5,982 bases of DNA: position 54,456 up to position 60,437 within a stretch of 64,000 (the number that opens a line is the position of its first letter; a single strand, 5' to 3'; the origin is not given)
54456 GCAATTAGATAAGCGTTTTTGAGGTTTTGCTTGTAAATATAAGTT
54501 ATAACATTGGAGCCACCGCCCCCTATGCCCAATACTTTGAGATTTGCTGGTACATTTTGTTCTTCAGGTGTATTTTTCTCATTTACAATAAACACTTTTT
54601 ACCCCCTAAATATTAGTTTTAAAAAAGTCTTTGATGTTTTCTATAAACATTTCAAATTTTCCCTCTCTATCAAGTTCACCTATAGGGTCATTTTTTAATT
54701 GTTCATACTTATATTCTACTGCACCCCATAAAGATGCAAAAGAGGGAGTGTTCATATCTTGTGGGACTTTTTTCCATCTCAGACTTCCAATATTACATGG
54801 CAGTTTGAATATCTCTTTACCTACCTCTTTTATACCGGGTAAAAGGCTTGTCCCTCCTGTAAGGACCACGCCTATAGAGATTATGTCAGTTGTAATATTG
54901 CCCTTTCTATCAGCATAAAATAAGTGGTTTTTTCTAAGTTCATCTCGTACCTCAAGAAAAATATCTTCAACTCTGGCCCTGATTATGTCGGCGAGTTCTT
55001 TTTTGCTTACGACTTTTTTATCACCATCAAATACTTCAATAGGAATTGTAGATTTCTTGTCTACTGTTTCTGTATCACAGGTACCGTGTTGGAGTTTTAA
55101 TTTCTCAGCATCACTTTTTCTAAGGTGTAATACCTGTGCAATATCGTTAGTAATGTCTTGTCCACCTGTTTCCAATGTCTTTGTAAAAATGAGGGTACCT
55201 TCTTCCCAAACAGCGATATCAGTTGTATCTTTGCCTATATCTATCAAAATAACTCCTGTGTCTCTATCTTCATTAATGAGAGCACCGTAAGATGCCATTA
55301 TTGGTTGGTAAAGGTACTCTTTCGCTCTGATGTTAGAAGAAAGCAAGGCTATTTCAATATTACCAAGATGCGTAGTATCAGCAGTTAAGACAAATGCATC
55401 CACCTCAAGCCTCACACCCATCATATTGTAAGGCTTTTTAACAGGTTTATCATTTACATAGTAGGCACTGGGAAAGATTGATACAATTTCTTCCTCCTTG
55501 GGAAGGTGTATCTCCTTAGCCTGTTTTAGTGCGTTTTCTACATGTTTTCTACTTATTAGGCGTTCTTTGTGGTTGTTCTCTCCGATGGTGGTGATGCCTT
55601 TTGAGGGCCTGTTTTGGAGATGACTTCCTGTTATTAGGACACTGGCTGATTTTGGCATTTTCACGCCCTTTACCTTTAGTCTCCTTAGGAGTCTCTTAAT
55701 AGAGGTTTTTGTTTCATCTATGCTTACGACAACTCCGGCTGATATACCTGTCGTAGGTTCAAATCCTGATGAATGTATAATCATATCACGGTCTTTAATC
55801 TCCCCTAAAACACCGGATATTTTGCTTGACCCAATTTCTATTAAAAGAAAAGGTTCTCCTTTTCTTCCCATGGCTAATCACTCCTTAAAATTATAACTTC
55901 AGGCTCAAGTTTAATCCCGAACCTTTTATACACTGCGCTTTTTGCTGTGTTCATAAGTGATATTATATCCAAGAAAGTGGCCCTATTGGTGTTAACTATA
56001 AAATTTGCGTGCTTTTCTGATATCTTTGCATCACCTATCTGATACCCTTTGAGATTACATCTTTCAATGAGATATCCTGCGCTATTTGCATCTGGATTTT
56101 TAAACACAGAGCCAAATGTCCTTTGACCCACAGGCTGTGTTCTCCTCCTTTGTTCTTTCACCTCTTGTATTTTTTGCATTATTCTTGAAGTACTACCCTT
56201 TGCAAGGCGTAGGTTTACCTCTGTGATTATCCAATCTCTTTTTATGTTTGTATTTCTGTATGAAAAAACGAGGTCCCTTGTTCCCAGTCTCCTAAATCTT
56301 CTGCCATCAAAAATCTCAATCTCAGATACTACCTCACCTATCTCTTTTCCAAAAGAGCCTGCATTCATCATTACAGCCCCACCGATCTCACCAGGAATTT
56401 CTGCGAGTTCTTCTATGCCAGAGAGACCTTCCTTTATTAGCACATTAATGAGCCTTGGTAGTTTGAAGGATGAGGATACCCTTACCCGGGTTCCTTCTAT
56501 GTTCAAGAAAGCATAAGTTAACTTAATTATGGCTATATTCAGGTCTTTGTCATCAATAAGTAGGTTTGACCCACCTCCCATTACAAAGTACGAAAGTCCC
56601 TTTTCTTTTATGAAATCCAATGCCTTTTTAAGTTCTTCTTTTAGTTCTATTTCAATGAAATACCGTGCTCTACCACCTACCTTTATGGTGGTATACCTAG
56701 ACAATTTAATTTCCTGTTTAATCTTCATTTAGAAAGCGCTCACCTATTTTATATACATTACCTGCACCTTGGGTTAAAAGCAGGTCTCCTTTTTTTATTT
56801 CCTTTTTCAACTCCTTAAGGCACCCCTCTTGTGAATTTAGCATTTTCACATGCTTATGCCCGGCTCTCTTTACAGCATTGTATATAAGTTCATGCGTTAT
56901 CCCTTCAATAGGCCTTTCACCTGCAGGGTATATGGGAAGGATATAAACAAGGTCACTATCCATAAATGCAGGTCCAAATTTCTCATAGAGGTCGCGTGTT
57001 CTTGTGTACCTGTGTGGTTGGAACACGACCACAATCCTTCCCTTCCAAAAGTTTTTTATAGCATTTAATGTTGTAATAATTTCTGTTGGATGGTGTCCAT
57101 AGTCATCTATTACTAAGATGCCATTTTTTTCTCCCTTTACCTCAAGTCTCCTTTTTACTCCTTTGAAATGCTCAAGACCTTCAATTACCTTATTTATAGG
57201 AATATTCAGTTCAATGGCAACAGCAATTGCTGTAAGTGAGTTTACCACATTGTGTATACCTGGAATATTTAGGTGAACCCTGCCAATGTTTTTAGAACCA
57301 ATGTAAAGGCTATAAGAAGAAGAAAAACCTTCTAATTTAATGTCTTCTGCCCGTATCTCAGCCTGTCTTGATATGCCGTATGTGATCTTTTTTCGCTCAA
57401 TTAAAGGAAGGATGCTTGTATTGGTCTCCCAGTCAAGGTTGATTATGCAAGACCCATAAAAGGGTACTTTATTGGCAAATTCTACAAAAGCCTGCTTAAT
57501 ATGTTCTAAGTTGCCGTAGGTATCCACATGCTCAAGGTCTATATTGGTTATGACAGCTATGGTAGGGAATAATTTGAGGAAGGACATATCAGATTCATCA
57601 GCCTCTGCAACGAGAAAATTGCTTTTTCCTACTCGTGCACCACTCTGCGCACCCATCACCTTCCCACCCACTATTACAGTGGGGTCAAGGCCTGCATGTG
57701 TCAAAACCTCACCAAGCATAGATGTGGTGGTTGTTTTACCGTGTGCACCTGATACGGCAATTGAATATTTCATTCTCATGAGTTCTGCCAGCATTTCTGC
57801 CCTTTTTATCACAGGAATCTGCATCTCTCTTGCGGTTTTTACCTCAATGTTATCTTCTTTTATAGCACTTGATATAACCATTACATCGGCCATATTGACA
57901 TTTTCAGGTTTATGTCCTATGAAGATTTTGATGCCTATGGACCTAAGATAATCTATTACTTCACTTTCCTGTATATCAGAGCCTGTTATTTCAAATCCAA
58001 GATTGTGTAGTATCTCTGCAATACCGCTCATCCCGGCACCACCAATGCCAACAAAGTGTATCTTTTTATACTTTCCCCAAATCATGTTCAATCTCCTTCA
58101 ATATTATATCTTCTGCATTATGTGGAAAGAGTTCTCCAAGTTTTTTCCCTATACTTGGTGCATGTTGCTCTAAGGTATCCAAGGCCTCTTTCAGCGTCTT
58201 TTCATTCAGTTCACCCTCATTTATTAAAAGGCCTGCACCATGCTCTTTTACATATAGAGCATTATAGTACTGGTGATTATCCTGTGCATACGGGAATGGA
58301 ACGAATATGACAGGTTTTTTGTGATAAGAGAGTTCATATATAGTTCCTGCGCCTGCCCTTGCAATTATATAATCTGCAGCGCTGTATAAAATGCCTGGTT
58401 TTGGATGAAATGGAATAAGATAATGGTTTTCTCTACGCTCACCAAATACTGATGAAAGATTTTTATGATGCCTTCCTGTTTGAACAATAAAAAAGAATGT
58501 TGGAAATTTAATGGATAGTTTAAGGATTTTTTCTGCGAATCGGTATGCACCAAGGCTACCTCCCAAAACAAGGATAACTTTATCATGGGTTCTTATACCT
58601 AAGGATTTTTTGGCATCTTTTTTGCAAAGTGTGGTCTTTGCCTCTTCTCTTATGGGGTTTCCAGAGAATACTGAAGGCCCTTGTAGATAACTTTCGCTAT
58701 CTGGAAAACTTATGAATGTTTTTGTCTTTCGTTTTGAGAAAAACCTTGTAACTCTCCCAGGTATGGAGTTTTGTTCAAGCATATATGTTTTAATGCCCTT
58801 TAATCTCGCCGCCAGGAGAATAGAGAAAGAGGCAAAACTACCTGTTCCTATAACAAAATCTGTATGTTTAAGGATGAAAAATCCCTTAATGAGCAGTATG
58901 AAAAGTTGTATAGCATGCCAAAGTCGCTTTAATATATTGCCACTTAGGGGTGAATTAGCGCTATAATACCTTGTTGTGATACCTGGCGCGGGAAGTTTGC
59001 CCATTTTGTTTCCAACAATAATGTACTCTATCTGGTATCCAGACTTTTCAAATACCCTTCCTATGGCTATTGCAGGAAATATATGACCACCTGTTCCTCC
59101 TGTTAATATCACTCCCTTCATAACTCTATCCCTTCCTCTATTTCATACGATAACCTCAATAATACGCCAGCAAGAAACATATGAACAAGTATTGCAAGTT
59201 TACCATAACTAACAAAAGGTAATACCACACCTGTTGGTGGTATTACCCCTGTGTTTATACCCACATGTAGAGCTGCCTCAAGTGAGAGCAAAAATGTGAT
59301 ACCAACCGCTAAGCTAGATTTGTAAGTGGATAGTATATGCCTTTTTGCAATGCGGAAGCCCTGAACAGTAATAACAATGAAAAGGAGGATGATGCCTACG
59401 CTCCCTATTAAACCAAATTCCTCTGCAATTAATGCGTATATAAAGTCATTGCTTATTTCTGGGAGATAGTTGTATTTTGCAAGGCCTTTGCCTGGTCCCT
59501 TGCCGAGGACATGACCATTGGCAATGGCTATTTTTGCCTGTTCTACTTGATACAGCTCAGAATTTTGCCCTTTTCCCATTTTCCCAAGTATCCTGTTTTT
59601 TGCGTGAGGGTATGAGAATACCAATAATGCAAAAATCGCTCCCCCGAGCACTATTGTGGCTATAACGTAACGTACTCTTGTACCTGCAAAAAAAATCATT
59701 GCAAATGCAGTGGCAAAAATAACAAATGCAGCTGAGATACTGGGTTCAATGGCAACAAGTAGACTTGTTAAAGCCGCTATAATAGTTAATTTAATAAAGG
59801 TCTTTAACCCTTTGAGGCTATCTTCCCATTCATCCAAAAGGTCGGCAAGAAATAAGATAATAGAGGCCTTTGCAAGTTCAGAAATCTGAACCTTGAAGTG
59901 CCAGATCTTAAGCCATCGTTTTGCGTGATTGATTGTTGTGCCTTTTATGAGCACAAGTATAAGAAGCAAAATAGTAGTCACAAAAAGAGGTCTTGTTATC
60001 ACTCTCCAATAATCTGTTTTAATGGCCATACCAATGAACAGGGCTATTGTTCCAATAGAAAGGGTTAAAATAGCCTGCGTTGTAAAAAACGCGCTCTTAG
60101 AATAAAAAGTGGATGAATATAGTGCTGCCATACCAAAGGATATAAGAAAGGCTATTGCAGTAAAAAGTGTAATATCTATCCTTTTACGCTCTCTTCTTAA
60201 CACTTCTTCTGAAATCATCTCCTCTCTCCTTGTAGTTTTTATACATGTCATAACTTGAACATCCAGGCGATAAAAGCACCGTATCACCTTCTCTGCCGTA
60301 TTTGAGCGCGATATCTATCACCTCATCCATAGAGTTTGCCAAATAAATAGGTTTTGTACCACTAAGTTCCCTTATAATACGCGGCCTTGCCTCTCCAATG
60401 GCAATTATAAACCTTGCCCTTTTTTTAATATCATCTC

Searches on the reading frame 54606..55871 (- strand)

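Call 67: search_protein_families(library=pfam, proteins=[window:54606-55871:-], max_evalue=0.00001)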
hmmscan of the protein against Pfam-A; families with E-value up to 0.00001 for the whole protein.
window:54606-55871:- (421 aa): 4 families
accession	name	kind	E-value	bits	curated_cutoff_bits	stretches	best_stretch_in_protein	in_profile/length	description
PF14450.12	FtsA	-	2.6e-28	99.4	31.8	1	208-381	1-125/127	Cell division protein FtsA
PF06723.19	MreB_Mbl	-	3e-17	62.9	27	1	189-362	129-304/327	MreB/Mbl protein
PF02491.25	SHS2_FTSA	-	2.1e-13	50.9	25.4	1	82-163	1-79/79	SHS2 domain inserted in FTSA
PF11104.14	PilM_2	-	4.2e-11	42.8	27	1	194-262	169-237/340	Type IV pilus assembly protein PilM;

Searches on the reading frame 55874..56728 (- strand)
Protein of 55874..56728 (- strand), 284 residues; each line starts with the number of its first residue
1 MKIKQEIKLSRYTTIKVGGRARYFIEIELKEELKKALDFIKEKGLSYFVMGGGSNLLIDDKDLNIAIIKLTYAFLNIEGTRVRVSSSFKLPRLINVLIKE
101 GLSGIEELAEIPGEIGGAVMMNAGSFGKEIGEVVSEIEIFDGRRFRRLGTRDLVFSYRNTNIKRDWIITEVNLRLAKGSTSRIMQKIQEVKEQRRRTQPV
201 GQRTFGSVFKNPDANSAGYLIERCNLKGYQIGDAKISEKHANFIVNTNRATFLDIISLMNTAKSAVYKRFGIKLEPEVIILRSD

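Call 67: search_protein_families(library=pfam, proteins=[window:55874-56728:-], max_evalue=0.00001)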
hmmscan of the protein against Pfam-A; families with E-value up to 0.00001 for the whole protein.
window:55874-56728:- (284 aa): 2 families
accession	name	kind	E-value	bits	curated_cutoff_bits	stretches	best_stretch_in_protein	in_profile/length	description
PF02873.21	MurB_C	-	8.1e-35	119.4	27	1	183-280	2-98/99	UDP-N-acetylenolpyruvoylglucosamine reductase, C-terminal domain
PF01565.28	FAD_binding_4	-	6.9e-11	42.5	26.4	1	23-141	3-130/139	FAD binding domain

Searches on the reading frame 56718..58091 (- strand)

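Call 67: search_protein_families(library=pfam, proteins=[window:56718-58091:-], max_evalue=0.00001)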
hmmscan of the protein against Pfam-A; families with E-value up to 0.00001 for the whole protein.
window:56718-58091:- (457 aa): 3 families
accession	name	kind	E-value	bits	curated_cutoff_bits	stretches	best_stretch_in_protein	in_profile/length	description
PF01225.30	Mur_ligase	-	9.7e-32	109.6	21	1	10-109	1-95/95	Mur ligase family, catalytic domain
PF08245.18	Mur_ligase_M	-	9.2e-27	94.7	24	1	113-292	1-200/200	Mur ligase middle domain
PF02875.26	Mur_ligase_C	-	9.9e-23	81.8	28.4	1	314-444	1-127/127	Mur ligase, glutamate ligase domain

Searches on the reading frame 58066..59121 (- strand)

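Call 67: search_protein_families(library=pfam, proteins=[window:58066-59121:-], max_evalue=0.00001)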
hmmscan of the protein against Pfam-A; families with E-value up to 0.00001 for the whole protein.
window:58066-59121:- (351 aa): 2 families
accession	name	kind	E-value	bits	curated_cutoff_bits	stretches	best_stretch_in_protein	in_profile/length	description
PF04101.22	Glyco_tran_28_C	-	5.7e-31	108.2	22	1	182-323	1-146/166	Glycosyltransferase family 28 C-terminal domain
PF03033.26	Glyco_transf_28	-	1e-21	77.9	26.2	1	4-136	2-138/139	Glycosyltransferase family 28 N-terminal domain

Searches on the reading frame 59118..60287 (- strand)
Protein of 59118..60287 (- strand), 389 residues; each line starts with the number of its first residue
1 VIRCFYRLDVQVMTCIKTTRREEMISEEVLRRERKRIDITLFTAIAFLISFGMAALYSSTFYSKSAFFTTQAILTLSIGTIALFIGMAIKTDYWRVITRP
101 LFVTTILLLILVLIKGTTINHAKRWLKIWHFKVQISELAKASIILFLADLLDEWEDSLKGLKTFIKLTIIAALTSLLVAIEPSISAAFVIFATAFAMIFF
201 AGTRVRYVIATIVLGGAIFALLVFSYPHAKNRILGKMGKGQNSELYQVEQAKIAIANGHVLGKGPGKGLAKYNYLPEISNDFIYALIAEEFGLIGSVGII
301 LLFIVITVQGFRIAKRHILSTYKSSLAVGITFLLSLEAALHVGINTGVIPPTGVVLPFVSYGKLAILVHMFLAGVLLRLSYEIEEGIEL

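Call 67: search_protein_families(library=pfam, proteins=[window:59118-60287:-], max_evalue=0.00001)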
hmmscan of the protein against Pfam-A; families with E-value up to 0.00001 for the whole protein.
window:59118-60287:- (389 aa): 1 family
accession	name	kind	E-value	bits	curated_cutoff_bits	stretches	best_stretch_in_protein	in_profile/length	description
PF01098.24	FTSW_RODA_SPOVE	-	4.1e-73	246.9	26.4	1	40-382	9-353/356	Cell cycle protein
